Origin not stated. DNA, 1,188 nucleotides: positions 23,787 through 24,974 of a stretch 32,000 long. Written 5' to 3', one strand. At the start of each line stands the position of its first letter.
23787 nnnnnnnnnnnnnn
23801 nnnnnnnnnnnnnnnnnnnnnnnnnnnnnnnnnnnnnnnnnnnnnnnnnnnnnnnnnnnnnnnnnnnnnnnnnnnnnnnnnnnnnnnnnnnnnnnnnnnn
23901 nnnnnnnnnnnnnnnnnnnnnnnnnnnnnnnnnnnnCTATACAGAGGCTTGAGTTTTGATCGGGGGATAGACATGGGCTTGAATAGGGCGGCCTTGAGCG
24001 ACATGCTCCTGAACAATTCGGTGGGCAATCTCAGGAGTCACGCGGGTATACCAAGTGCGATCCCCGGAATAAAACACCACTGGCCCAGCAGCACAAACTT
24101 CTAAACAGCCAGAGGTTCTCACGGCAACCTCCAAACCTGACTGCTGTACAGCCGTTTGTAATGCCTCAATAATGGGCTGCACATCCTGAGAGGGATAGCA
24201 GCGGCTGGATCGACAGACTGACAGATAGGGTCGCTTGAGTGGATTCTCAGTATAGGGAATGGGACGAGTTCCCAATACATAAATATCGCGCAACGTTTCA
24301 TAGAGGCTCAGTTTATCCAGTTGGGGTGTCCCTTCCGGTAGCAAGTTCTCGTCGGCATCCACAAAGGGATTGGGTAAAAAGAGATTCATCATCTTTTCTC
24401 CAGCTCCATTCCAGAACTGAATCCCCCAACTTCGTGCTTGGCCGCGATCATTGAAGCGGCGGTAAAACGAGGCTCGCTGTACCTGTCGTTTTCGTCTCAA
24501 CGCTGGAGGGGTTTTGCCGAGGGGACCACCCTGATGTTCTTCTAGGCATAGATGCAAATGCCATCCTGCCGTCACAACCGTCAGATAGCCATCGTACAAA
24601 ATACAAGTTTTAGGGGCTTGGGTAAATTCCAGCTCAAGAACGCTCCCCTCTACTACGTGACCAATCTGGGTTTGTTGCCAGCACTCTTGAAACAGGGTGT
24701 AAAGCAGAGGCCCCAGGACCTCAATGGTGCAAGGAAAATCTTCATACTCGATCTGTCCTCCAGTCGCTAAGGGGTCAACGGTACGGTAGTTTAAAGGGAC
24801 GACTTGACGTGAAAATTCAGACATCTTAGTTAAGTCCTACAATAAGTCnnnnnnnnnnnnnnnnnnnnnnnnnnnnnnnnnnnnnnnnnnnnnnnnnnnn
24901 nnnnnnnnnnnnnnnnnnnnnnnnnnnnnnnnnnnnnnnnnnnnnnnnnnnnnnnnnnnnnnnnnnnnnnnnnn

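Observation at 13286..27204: Four near-identical Fur-family palindromic operators define a local metalloregulon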

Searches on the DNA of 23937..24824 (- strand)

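Call 80: search_rna_families(sources=[L016, L017, L027, L065, L066, L039, L080, L082, L071, L057], threshold=gathering)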
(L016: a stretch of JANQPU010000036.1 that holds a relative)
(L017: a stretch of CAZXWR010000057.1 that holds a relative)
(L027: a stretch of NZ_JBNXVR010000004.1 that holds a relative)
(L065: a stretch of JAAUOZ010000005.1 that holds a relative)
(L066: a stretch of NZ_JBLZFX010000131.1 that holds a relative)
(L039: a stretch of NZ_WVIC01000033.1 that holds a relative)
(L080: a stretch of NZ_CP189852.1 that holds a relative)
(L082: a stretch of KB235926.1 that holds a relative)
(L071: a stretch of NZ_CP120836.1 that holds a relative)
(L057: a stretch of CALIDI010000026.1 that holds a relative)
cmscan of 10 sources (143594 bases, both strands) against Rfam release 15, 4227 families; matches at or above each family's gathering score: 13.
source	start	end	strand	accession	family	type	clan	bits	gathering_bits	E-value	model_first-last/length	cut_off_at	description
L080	2173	2245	-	RF00005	tRNA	Gene; tRNA;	CL00001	70.4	29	5.4e-13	1-71/71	no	tRNA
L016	4746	4888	+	RF00174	Cobalamin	Cis-reg; riboswitch;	CL00101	64.6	31.5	2.6e-13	1-189/189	no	Cobalamin riboswitch aptamer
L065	351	495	+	RF00174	Cobalamin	Cis-reg; riboswitch;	CL00101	63.4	31.5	5.7e-13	1-189/189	no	Cobalamin riboswitch aptamer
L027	3574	3718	+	RF00174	Cobalamin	Cis-reg; riboswitch;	CL00101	62.8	31.5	8.4e-13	1-189/189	no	Cobalamin riboswitch aptamer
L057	4127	4269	+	RF00174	Cobalamin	Cis-reg; riboswitch;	CL00101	61.5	31.5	1.9e-12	1-189/189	no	Cobalamin riboswitch aptamer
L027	4747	4891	+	RF00174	Cobalamin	Cis-reg; riboswitch;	CL00101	60.5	31.5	3.6e-12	1-189/189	no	Cobalamin riboswitch aptamer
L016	4265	4407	+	RF00174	Cobalamin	Cis-reg; riboswitch;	CL00101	59.2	31.5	8.7e-12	1-189/189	no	Cobalamin riboswitch aptamer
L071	2433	2574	+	RF00174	Cobalamin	Cis-reg; riboswitch;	CL00101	57.3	31.5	3e-11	1-189/189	no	Cobalamin riboswitch aptamer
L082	3736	3878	+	RF00174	Cobalamin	Cis-reg; riboswitch;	CL00101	56.8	31.5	4.4e-11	1-189/189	no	Cobalamin riboswitch aptamer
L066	2649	2794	+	RF00174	Cobalamin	Cis-reg; riboswitch;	CL00101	55.4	31.5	1.1e-10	1-189/189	no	Cobalamin riboswitch aptamer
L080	3824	3966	+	RF00174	Cobalamin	Cis-reg; riboswitch;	CL00101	54.3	31.5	2.2e-10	1-189/189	no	Cobalamin riboswitch aptamer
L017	4620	4762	+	RF00174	Cobalamin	Cis-reg; riboswitch;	CL00101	53.6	31.5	3.6e-10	1-189/189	no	Cobalamin riboswitch aptamer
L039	1367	1529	+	RF00174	Cobalamin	Cis-reg; riboswitch;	CL00101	45.3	31.5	8.1e-08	1-189/189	no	Cobalamin riboswitch aptamer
